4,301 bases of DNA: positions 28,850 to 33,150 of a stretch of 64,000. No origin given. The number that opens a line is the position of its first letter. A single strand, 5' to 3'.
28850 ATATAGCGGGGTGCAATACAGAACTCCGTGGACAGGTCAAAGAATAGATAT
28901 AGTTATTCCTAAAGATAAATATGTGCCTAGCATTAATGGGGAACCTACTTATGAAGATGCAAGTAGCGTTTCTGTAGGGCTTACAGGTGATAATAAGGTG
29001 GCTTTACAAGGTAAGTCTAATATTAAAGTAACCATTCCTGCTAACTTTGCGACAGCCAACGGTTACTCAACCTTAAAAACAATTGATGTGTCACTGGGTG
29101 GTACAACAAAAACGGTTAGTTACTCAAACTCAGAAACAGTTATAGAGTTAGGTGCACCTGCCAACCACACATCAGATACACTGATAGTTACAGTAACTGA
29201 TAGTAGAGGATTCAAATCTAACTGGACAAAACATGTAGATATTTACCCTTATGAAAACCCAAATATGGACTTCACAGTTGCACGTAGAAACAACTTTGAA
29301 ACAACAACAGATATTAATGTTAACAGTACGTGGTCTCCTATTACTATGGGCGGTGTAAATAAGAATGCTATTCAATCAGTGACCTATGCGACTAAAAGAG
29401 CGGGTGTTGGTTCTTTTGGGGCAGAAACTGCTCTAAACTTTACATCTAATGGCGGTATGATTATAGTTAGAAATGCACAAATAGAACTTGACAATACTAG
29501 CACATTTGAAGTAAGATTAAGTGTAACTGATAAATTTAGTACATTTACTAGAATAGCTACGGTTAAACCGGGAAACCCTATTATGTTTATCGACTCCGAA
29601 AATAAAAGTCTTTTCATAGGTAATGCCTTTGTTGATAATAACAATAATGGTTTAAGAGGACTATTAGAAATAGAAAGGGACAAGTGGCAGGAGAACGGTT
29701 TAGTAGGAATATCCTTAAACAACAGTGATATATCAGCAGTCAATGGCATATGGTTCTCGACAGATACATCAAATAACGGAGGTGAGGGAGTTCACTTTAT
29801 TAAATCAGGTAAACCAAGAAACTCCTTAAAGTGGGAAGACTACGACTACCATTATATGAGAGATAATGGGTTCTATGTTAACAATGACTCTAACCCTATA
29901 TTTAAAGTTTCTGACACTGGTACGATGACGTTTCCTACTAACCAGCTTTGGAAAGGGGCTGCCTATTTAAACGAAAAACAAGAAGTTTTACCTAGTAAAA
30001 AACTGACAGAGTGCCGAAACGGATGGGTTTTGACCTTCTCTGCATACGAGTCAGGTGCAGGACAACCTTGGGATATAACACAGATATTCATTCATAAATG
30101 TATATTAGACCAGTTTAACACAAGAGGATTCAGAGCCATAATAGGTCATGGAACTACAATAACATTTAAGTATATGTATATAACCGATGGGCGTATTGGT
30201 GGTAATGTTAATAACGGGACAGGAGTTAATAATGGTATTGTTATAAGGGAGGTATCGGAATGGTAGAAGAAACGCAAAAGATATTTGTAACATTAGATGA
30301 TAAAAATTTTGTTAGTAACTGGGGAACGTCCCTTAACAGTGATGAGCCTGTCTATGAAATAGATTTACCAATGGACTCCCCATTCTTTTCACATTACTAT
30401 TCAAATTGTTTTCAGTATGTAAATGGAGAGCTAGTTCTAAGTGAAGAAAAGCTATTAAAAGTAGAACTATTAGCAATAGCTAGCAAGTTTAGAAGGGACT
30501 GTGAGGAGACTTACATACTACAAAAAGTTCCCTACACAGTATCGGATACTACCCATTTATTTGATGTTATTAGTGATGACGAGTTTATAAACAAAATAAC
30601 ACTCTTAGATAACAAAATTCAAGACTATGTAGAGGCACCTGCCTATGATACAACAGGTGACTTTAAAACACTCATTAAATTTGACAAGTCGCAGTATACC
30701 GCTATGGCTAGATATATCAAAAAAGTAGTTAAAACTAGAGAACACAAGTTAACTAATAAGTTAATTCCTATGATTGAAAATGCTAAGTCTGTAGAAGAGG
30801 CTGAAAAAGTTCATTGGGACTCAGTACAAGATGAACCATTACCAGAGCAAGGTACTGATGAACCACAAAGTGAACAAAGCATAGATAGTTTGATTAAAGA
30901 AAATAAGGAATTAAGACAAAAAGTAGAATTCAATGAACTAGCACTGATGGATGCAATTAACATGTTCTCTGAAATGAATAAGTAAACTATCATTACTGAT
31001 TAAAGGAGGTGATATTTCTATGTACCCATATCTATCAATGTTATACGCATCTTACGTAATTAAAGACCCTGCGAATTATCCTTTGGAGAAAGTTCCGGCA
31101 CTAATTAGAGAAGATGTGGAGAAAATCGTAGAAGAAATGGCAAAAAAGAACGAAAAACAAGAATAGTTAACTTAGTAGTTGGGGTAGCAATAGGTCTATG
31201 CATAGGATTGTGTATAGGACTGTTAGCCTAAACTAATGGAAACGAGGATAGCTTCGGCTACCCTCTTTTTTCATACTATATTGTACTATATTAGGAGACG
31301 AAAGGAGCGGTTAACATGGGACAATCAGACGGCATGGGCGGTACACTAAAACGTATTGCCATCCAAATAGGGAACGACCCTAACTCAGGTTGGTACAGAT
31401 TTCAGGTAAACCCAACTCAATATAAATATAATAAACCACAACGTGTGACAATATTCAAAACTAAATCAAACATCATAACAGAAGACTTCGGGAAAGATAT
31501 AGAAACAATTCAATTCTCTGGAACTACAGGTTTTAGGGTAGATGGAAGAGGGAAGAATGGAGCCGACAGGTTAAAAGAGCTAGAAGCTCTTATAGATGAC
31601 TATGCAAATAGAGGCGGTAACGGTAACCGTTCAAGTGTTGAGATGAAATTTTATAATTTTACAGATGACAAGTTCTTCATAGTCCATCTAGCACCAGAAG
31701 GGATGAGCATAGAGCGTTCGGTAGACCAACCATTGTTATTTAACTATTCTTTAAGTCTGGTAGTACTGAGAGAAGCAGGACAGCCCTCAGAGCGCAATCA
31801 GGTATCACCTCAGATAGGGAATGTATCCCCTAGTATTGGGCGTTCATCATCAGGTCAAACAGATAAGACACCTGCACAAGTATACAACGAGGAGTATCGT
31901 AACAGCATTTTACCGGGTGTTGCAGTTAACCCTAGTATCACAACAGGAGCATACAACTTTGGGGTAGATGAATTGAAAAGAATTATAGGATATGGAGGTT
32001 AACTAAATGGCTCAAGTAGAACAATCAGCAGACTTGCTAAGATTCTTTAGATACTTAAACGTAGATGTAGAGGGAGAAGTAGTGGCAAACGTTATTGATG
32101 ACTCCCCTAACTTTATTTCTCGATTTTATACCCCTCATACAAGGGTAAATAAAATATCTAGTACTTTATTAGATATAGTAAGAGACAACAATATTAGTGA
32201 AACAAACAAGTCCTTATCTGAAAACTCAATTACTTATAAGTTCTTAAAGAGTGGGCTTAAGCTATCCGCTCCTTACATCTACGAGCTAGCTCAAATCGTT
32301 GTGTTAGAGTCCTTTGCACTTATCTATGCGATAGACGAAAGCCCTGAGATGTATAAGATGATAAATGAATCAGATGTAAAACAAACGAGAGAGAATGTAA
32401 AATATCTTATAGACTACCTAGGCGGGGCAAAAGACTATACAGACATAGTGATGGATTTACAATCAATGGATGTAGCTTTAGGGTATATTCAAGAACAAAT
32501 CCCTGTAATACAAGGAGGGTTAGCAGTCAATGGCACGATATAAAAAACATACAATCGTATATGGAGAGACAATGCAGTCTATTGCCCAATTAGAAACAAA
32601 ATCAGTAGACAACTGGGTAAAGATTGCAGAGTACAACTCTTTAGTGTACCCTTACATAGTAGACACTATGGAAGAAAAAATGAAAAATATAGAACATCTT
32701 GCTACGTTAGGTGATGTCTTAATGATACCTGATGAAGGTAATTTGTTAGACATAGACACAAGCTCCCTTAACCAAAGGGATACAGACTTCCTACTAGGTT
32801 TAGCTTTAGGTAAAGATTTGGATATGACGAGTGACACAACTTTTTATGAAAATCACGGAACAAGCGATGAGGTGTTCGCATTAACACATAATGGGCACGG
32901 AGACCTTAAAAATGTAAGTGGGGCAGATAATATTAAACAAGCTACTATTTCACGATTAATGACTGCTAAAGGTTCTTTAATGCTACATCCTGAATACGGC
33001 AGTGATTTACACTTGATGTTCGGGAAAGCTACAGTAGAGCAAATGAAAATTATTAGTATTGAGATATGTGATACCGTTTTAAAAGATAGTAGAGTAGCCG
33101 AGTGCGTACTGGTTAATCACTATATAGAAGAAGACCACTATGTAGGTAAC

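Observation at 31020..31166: Second copy of the micro-ORF family (48 aa) 17 kb downstream, after the fibre gene cluster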

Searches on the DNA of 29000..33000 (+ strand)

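Call 6: search_dna_similar(query=window:29000-33000:+, collection=phages, mode=near, max_rows=25)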
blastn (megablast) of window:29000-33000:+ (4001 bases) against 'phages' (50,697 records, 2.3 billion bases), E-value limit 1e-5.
Records with a match: 54; places in all: 54; records where one place covers at least 80% of the query: 33.
Best place of each record, by identity: 80-90% 38; 60-80% 16.
By first word of the organism name: Enterococcus 53; phage 1.
By host as written in the record: Enterococcus faecalis 18; - 7; Enterococcus sp. 7; Enterococcus mundtii 3; Enterococcus faecalis OG1RF 2; Enterococcus faecalis strain AH2 2; Enterococcus faecalis 6 2; Enterococcus faecium TX1330 2; and 11 more.
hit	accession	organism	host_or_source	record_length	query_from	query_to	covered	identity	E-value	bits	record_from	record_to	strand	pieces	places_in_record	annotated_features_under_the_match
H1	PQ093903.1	Enterococcus phage A155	Enterococcus faecalis V583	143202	8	3997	100%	83.2%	0e+0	3622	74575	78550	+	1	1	hypothetical protein (x6)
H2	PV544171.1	Enterococcus phage AllMyExes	Enterococcus faecalis ATCC 33186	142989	8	3991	100%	82.9%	0e+0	3550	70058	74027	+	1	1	tail protein | tail fiber protein | virion structural protein | hypothetical protein (x2) | baseplate protein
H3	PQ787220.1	phage ENP2309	sewage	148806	8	3980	99%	83.1%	0e+0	3585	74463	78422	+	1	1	hypothetical protein (x5) | baseplate protein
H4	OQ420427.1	Enterococcus phage 53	Enterococcus sp.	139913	2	3988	100%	82.7%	0e+0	3517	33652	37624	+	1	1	hypothetical protein (x7)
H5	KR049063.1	Enterococcus phage EFLK1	Enterococcus faecalis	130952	8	3980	99%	83.0%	0e+0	3563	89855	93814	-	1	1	capsid and scaffold protein | hypothetical protein (x5)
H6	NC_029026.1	Enterococcus phage EFLK1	Enterococcus faecalis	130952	8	3980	99%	83.0%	0e+0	3563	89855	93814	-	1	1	tail protein | hypothetical protein (x3) | virion structural protein | baseplate protein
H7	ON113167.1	Enterococcus phage vB_OCPT_Carl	Enterococcus sp.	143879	8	3980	99%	82.9%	0e+0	3552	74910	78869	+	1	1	hypothetical protein (x6)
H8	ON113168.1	Enterococcus phage vB_OCPT_Car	Enterococcus sp.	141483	8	3980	99%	82.9%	0e+0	3541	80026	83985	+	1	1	hypothetical protein (x6)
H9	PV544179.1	Enterococcus phage Riverwalk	Enterococcus faecalis ATCC 29212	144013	2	3997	100%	82.4%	0e+0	3450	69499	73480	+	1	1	hypothetical protein (x5) | baseplate protein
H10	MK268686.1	Enterococcus phage vB_EfaH_EF1TV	Enterococcus faecalis 1/1112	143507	8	3980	99%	82.8%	0e+0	3524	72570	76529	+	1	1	putative capsid and scaffold/putative minor structural protein | hypothetical protein (x4) | putative baseplate protein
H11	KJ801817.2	Enterococcus phage ECP3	Enterococcus faecalis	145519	8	4000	100%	82.3%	0e+0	3432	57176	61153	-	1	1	putative minor structural protein | hypothetical protein (x4) | putative baseplate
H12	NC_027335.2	Enterococcus phage ECP3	Enterococcus faecalis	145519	8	4000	100%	82.3%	0e+0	3432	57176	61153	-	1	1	tail protein | hypothetical protein (x3) | virion structural protein | baseplate protein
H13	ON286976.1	Enterococcus phage Sw5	Enterococcus faecalis OG1RF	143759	8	3997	100%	82.3%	0e+0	3428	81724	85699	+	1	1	putative minor structural protein | hypothetical protein (x3) | structural protein | putative baseplate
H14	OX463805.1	Enterococcus phage Sw5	-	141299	2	3997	100%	82.1%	0e+0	3378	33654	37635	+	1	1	Phage capsid and scaffold | hypothetical protein (x2) | Phage protein (x2) | Phage baseplate assembly protein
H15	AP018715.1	Enterococcus phage phiM1EF22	-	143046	2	3997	100%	82.0%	0e+0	3373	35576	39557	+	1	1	putative minor structural protein | hypothetical protein (x4) | putative baseplate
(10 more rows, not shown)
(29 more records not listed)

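Call 7: get_annotated_region(hit=H2, flank=500)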
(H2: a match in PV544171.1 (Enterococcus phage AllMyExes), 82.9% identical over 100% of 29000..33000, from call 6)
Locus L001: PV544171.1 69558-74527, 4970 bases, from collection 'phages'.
description: Enterococcus phage AllMyExes, complete genome.
organism: Enterococcus phage AllMyExes (NCBI taxid 3421148)
taxonomy: Viruses; Duplodnaviria; Heunggongvirae; Uroviricota; Caudoviricetes; Herelleviridae; Brockvirinae; Kochikohdavirus
host: Enterococcus faecalis ATCC 33186; source: raw sewage; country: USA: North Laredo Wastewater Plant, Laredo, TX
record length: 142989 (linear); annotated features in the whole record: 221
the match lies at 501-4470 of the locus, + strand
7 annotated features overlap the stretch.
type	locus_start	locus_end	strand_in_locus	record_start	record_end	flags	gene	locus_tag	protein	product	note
CDS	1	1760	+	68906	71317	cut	-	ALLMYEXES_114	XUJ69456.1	tail protein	114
CDS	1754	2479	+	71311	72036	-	-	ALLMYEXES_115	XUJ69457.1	tail fiber protein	115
CDS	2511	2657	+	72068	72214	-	-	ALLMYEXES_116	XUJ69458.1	hypothetical protein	116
CDS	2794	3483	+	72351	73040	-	-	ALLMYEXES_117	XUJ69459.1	virion structural protein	117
CDS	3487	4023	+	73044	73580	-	-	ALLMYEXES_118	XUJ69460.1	hypothetical protein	118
CDS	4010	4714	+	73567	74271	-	-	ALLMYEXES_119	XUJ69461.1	baseplate protein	119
CDS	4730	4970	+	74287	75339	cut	-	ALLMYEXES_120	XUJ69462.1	baseplate wedge subunit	120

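Call 8: get_annotated_region(hit=H6, flank=500)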
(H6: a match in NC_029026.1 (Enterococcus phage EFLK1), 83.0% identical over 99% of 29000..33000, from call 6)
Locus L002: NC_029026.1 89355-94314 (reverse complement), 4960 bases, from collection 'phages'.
description: Enterococcus phage EFLK1, complete genome.
organism: Enterococcus phage EFLK1 (NCBI taxid 1640885)
taxonomy: Viruses; Duplodnaviria; Heunggongvirae; Uroviricota; Caudoviricetes; Herelleviridae; Brockvirinae; Kochikohdavirus; Kochikohdavirus EFLK1
host: Enterococcus faecalis; source: sewage effluents; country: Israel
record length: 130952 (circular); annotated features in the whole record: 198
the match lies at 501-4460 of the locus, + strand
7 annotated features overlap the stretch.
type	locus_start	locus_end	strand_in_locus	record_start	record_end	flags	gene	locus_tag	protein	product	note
CDS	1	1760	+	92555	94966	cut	-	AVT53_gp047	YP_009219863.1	tail protein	-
CDS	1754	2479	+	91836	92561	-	-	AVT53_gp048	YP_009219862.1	hypothetical protein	-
CDS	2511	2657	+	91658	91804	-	-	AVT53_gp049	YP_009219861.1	hypothetical protein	-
CDS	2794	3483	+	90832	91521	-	-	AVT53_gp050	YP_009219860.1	virion structural protein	-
CDS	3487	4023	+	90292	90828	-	-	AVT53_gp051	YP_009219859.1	hypothetical protein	-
CDS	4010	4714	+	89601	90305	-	-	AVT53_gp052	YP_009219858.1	baseplate protein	-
CDS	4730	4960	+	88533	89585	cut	-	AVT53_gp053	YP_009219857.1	baseplate J-like protein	-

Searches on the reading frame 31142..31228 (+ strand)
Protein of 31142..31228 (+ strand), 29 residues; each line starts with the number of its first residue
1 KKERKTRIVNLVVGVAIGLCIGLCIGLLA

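Call 55: search_protein_families(library=phrogs, proteins=[window:31142-31228:+], max_evalue=0.1)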
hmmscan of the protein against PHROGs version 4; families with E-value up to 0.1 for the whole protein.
seq(29 aa): 1 family
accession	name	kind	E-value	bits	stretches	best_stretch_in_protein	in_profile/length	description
phrog_18466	-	unknown function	0.067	14.4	1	3-28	30-53/61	-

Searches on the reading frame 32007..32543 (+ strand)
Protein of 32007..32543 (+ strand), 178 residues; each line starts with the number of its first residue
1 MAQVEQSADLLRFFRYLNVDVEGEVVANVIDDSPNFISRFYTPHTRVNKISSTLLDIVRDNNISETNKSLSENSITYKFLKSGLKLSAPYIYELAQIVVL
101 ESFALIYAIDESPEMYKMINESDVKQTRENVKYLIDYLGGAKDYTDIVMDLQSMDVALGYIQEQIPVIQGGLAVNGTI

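Call 13: search_protein_families(library=phrogs, proteins=[window:32007-32543:+], max_evalue=0.00001)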
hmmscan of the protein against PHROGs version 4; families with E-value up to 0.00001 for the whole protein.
window:32007-32543:+ (178 aa): 1 family
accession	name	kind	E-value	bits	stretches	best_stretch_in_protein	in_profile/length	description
phrog_1073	-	unknown function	3.8e-61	206.6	1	4-171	3-170/175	-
